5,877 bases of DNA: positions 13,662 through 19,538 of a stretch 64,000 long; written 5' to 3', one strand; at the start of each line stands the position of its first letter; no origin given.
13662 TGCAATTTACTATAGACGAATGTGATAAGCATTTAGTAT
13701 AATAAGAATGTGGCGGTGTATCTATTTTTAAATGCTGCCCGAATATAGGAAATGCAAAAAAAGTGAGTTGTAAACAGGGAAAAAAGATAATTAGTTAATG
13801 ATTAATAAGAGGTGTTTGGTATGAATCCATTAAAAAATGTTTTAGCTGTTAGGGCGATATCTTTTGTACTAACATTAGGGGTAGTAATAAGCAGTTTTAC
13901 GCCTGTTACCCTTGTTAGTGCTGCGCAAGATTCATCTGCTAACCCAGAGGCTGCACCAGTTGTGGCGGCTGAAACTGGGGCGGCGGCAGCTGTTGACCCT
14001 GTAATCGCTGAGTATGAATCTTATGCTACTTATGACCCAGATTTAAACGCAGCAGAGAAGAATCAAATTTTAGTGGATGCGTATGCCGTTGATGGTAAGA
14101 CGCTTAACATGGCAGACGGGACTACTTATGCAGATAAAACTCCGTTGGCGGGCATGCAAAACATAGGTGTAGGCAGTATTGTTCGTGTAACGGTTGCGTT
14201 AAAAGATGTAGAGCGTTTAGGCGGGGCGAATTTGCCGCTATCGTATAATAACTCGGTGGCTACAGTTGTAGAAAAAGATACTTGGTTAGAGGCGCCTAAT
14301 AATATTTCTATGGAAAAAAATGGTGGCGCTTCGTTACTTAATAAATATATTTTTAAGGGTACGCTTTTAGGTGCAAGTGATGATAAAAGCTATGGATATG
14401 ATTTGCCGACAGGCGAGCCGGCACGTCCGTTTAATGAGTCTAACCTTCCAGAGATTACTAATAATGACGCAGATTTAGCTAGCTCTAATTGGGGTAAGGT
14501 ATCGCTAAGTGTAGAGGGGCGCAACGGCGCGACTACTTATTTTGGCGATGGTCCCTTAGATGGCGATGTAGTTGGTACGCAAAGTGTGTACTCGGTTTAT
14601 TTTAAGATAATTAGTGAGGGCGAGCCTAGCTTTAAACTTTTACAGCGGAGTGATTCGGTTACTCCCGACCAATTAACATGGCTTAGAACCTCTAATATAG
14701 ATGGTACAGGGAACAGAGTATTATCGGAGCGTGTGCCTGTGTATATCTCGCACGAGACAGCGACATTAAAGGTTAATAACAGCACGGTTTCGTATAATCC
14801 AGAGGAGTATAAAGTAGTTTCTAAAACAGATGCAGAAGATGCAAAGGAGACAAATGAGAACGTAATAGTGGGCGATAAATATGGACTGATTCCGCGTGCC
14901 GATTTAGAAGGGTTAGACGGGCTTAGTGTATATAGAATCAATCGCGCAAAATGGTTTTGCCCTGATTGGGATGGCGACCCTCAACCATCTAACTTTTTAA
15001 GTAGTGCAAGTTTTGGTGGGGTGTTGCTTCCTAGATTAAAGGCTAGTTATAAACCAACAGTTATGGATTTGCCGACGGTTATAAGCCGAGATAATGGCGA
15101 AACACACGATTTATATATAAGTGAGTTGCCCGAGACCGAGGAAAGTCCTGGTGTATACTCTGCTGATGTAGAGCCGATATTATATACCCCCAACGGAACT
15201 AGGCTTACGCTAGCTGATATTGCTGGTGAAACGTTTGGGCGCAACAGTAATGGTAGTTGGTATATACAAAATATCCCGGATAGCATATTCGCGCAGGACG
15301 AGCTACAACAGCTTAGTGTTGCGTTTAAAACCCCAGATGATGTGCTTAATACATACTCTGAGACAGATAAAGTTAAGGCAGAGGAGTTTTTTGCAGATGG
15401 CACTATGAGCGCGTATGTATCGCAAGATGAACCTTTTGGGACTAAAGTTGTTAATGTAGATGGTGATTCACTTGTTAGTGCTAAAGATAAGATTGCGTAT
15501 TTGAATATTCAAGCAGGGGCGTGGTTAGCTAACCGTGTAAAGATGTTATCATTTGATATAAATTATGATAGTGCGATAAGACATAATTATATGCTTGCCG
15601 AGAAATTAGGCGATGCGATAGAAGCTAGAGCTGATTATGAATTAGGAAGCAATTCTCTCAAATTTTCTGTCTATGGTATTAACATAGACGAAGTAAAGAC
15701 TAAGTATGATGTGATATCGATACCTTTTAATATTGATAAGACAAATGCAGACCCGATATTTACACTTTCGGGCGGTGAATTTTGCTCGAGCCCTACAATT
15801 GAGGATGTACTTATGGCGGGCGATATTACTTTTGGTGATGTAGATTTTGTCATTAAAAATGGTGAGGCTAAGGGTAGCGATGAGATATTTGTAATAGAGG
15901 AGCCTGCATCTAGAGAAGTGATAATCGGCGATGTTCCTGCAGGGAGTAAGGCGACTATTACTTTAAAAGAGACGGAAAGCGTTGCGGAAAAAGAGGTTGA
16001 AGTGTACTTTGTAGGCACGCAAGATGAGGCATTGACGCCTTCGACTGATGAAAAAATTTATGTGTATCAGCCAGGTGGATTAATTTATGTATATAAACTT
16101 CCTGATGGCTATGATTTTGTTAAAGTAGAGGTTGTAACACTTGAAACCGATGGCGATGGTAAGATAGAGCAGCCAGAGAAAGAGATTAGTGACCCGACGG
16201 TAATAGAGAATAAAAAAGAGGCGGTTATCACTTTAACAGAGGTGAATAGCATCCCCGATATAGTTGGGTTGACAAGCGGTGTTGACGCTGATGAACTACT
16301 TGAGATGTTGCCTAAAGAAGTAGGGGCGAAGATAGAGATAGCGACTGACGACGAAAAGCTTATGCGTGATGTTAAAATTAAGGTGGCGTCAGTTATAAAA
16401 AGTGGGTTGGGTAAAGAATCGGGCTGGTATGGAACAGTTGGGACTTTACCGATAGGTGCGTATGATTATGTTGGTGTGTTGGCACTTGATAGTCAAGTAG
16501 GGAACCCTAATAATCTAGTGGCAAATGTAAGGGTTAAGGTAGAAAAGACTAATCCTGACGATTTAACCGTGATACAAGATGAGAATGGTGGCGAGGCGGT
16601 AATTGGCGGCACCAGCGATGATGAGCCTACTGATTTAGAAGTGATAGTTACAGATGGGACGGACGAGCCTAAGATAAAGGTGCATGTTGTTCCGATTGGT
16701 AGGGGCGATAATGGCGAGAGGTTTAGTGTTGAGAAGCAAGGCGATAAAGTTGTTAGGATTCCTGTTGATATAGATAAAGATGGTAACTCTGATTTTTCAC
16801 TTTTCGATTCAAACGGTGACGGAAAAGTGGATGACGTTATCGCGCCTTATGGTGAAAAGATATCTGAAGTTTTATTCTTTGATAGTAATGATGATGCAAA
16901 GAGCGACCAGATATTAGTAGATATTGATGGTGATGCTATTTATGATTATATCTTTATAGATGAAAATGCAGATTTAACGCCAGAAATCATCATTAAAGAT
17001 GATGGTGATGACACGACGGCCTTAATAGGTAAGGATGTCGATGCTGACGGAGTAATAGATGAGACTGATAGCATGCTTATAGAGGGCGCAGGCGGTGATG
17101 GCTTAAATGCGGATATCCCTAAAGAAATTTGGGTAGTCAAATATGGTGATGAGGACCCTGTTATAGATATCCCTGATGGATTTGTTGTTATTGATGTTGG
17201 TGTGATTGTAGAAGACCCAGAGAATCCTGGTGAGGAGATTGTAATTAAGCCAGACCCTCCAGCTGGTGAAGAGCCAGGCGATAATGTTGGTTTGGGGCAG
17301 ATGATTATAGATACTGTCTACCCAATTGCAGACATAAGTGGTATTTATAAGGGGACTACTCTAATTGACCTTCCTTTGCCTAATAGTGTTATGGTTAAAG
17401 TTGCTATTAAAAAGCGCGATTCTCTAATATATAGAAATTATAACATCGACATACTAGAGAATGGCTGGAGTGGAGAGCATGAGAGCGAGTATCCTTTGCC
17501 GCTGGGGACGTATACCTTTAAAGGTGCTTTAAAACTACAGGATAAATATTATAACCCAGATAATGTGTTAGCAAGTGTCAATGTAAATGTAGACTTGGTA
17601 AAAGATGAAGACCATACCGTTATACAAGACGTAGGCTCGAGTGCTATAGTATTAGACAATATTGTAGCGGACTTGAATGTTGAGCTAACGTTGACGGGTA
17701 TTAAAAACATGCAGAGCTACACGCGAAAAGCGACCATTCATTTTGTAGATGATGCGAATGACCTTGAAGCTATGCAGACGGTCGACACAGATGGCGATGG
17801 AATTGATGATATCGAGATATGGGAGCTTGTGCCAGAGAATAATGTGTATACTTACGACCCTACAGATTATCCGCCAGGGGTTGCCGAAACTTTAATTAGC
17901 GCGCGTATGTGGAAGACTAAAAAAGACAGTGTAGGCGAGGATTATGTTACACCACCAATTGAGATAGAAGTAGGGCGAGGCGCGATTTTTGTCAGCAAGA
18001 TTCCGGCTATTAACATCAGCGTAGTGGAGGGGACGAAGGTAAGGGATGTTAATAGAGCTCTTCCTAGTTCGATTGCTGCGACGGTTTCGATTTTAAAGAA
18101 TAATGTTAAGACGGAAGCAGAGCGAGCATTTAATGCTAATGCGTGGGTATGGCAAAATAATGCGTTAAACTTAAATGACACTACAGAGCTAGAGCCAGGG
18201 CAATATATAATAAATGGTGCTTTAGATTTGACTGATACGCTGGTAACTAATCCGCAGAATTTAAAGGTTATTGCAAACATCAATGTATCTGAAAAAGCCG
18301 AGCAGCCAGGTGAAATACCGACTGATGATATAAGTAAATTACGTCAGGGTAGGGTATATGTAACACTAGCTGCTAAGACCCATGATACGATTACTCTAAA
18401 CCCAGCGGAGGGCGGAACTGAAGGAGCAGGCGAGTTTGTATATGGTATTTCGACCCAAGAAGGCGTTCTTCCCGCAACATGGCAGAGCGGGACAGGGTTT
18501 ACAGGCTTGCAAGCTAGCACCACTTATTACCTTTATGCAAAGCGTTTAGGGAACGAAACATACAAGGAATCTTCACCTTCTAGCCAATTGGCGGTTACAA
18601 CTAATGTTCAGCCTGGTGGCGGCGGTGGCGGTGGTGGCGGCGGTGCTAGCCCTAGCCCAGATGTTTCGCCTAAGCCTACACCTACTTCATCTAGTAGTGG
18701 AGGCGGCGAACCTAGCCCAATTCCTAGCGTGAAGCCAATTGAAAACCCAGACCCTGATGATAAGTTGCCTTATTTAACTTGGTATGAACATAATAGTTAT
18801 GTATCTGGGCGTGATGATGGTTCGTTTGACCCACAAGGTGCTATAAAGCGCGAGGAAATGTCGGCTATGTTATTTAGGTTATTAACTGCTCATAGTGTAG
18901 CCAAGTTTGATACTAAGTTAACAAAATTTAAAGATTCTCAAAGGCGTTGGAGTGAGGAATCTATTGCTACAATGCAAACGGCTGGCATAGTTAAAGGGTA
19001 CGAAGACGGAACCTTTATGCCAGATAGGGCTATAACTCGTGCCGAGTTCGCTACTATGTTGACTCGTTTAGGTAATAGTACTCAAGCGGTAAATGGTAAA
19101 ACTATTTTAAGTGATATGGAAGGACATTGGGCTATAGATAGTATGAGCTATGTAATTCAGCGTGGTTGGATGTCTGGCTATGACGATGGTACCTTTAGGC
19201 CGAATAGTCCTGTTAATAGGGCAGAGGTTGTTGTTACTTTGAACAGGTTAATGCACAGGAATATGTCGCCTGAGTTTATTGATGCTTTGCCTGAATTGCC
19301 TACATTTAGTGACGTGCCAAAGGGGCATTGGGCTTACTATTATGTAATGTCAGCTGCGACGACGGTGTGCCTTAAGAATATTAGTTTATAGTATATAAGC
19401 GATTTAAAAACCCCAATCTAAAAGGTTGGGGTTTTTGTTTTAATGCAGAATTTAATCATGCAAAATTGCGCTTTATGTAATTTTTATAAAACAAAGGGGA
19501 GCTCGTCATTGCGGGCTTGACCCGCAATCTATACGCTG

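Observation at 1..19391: Cohesin / dockerin / SLH gene quartet: an enzyme-free, cellulosome-style surface assembly built from giant proteins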

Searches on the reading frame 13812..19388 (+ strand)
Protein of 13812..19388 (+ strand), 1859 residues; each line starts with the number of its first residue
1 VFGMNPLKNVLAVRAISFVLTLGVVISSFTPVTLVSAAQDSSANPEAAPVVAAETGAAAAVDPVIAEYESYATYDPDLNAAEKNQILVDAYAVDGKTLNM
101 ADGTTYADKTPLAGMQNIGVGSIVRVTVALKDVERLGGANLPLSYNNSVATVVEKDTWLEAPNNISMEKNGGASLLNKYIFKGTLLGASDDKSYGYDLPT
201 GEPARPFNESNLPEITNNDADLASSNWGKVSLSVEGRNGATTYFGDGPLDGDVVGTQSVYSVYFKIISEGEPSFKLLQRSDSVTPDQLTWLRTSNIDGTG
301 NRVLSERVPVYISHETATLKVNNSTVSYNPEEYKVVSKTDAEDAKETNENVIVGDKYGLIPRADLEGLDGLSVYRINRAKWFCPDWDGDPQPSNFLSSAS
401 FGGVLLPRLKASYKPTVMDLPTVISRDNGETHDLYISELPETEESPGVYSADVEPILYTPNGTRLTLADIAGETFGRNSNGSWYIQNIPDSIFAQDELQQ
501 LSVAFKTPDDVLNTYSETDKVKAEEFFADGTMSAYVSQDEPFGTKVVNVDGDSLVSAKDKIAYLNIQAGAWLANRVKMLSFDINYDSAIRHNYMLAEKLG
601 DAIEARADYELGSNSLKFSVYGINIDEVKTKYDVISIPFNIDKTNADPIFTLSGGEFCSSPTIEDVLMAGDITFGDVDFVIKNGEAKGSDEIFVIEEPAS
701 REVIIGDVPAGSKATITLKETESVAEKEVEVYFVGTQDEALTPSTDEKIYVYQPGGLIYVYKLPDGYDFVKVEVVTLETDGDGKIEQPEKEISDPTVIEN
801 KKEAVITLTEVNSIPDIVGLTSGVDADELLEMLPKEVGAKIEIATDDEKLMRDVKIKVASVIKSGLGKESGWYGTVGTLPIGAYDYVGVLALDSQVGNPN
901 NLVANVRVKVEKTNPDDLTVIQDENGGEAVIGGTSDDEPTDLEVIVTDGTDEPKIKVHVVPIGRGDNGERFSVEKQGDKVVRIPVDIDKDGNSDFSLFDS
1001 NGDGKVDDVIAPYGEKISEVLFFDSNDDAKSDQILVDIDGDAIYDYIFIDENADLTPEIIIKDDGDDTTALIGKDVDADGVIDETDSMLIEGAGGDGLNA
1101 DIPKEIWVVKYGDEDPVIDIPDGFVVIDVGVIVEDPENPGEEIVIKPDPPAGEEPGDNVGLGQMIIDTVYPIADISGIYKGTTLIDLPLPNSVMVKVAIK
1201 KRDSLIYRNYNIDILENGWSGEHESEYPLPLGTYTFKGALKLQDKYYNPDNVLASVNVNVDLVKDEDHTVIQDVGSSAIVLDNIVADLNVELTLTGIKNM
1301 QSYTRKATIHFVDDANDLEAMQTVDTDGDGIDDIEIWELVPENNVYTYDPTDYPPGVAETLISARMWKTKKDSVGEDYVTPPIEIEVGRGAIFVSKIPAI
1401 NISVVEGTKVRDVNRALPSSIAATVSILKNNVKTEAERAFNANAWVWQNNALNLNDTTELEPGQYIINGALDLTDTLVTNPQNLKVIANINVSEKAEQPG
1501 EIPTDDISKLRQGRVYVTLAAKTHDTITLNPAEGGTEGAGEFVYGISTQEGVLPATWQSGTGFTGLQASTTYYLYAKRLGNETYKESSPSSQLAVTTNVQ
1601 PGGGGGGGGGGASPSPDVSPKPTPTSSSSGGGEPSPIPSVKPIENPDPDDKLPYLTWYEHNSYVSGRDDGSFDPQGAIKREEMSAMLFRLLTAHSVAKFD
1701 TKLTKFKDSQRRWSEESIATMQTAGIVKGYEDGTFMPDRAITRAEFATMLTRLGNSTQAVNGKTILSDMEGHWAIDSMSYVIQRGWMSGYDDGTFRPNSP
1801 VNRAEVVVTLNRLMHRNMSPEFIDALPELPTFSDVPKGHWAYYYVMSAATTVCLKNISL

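Call 7: search_protein_families(library=pfam, proteins=[window:13812-19388:+], max_evalue=1)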
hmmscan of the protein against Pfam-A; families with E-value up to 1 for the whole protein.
window:13812-19388:+ (1859 aa): 1 family
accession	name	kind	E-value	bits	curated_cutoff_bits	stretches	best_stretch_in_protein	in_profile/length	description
PF00395.25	SLH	-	2.4e-34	117.5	20.8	3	1705-1747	1-44/44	S-layer homology domain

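Call 9: search_protein_families(library=ncbifam, proteins=[window:13812-19388:+], max_evalue=1)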
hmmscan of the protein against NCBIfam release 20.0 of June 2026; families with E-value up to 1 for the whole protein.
window:13812-19388:+ (1859 aa): 2 families
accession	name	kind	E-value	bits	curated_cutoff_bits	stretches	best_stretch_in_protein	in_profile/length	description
NF033190.2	inl_like_NEAT_1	exception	6e-19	67.8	1275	1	1701-1847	577-718/754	NEAT domain-containing leucine-rich repeat protein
NF033921.0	por_somb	subfamily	4.7e-05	22.2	100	2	1724-1750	27-53/485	iron uptake porin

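Call 14: search_solved_structures(query=window:13812-18800:+, max_evalue=1)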
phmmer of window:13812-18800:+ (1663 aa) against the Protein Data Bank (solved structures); distinct sequences matched with E-value up to 1: 30.
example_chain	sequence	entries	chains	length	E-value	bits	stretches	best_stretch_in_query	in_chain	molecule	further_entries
8pwv_B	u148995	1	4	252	0.011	16.2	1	1563-1658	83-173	monoclonal antibody MAD8-502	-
8jow_A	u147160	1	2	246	0.023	15.2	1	1567-1632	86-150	Antibody (scFv)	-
9hy1_A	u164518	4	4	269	0.034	14.7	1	1594-1660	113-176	sc-4E (scFv derived from the mAb 4E1 against CD93)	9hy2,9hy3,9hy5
5b3n_A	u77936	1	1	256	0.051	14.1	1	1594-1660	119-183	anti-H4K20me1_scFv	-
6ejm_H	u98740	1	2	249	0.16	12.4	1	1601-1658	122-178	SINGLE CHAIN FV FRAGMENT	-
6dzt_M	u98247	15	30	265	0.2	12.1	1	1597-1660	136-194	scFv | Single-chain variable fragment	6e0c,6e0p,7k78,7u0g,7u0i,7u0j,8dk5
9tay_Z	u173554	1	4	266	0.2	12.1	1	1597-1660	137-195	scFv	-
9ipb_D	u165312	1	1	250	0.21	12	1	1531-1659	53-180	528 Fv from LH-type bispecific diabody Ex3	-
7aql_B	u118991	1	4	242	0.27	11.7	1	1580-1634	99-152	scFv-33H1F7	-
7f15_B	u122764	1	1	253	0.29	11.6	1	1563-1646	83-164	Antibody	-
8h73_D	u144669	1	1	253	0.32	11.4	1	1597-1635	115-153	Single Chain Variable Fragment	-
8jsb_A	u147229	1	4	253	0.37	11.2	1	1597-1635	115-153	single chain variable fragment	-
2gki_A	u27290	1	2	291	0.38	11.2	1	1583-1660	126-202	nuclease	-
8h3b_A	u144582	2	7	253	0.4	11.1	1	1597-1635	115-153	Single Chain Variable Fragment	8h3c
6dsi_A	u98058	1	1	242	0.41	11.1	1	1579-1635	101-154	Anti-TN-C scFv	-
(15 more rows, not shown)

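Call 19: find_homologous_proteins(query=window:13812-18710:+)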
Query window:13812-18710:+ (1633 aa): 1 proteins with E <= 0.001 among 8000 candidates.
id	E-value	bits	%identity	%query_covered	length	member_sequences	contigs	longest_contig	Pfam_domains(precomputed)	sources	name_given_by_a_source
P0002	0.0e+0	3624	100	100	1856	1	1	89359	PF00395.26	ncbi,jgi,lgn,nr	ncbi:MAG: S-layer homology domain-containing protein [Clostridiales bacterium]|jgi:hypothetical prot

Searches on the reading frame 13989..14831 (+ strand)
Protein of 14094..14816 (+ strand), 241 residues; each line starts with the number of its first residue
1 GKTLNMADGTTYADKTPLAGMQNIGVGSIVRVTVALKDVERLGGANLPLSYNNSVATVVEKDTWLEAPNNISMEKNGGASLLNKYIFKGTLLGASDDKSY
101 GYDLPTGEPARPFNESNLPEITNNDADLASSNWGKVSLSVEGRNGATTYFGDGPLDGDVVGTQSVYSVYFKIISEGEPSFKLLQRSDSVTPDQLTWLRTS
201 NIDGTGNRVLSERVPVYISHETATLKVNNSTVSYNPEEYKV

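Call 63: predict_structure(alignment_id=A7)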
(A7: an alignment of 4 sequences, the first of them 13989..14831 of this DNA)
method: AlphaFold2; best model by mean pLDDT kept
length: 281 residues; sequences in the alignment: 4
mean_pLDDT: 31.7   pTM: 0.21
mean pLDDT of the five models: 31.7, 31.3, 26.5, 25.9, 25.7
residues with pLDDT >= 90: 0; 70-90: 0; 50-70: 0; < 50: 281
segments of 3 or more residues with pLDDT < 50: 1-281
pLDDT, mean of each block of 10 residues (from residue 1): 30 37 34 31 33 33 38 33 38 36 25 24 28 31 31 31 32 26 25 25 27 24 29 36 37 38 39 37 29
secondary structure, 60 per line:
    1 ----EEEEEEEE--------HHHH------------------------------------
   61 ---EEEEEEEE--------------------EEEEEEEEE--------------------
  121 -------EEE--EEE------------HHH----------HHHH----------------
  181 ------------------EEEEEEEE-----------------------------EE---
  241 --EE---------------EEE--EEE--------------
elements in order: E5-12 H21-24 E64-71 E92-100 E128-130 E133-135 H161-164 E199-206 E260-262 E265-267

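Call 68: search_solved_structures(query=A10, max_evalue=5, show_alignments=3)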
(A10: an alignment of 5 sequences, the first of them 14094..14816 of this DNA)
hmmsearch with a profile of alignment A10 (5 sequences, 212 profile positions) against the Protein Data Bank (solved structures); distinct sequences matched with E-value up to 5: 11.
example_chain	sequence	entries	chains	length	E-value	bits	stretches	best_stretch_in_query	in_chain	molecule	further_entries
3l8q_A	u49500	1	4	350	4.9e-10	42.5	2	9-60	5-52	Cellulosomal scaffoldin adaptor protein B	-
1qzn_A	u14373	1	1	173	8.3e-05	25.5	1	9-61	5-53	cellulosomal scaffoldin adaptor protein B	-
3f2l_A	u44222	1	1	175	8.9e-05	25.4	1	9-61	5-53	Cellulosomal scaffoldin adaptor protein B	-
3bwz_A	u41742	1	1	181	9.3e-05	25.3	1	9-61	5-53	Cellulosomal scaffoldin adaptor protein B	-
1zv9_A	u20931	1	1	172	0.0001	25.2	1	10-60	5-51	Cellulosomal scaffoldin adaptor protein B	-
4u3s_A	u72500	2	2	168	0.00083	22.2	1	21-69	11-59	Cellulosomal scaffoldin adaptor protein B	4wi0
3fnk_A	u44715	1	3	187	0.00095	22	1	21-69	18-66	Cellulosomal scaffoldin adaptor protein B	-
3ghp_A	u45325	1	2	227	0.0013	21.5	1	21-69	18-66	Cellulosomal scaffoldin adaptor protein B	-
5g5d_A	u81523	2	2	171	0.006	19.4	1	21-60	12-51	CELLULOSOME ANCHORING PROTEIN COHESIN REGION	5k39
3ul4_A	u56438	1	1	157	0.53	13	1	7-68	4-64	Cellulosome-anchoring protein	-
2a9v_A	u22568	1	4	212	1.5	11.5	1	59-115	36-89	GMP synthase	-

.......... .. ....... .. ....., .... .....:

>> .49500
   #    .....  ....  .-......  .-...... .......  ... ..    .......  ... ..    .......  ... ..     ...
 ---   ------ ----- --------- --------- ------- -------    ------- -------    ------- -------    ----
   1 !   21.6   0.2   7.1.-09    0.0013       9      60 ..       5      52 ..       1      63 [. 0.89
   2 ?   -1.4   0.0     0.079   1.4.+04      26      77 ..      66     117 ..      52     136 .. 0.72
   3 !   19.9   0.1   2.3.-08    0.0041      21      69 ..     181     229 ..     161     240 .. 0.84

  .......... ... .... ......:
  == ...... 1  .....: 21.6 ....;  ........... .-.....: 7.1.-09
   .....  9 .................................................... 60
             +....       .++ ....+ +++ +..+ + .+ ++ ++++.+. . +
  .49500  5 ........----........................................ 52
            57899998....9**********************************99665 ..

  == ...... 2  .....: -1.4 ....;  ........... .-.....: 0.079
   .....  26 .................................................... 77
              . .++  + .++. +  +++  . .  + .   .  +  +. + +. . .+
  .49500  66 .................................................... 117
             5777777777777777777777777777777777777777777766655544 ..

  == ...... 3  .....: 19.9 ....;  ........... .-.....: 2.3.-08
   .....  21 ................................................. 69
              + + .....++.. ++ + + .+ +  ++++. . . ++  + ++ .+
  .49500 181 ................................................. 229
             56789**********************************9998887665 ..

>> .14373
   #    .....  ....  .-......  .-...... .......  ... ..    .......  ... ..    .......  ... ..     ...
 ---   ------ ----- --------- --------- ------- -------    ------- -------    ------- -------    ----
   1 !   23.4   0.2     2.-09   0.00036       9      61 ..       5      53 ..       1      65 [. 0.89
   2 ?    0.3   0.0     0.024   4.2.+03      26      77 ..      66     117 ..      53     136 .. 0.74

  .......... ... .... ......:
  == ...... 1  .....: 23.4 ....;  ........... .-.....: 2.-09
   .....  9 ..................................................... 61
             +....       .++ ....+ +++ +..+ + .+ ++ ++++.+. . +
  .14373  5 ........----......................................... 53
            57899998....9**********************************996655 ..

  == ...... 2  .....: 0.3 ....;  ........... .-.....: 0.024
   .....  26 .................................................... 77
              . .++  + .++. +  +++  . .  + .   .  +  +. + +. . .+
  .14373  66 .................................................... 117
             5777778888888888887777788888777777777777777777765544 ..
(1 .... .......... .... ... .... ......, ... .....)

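Call 94: search_protein_families(library=pfam, proteins=[window:14094-14816:+], max_evalue=10)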
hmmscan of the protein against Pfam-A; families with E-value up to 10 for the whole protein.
window:14094-14816:+ (241 aa): 1 family
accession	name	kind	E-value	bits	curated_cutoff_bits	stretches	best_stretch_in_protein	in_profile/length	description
PF00963.24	Cohesin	-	0.00037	21.1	24.1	1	25-82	11-76/139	Cohesin domain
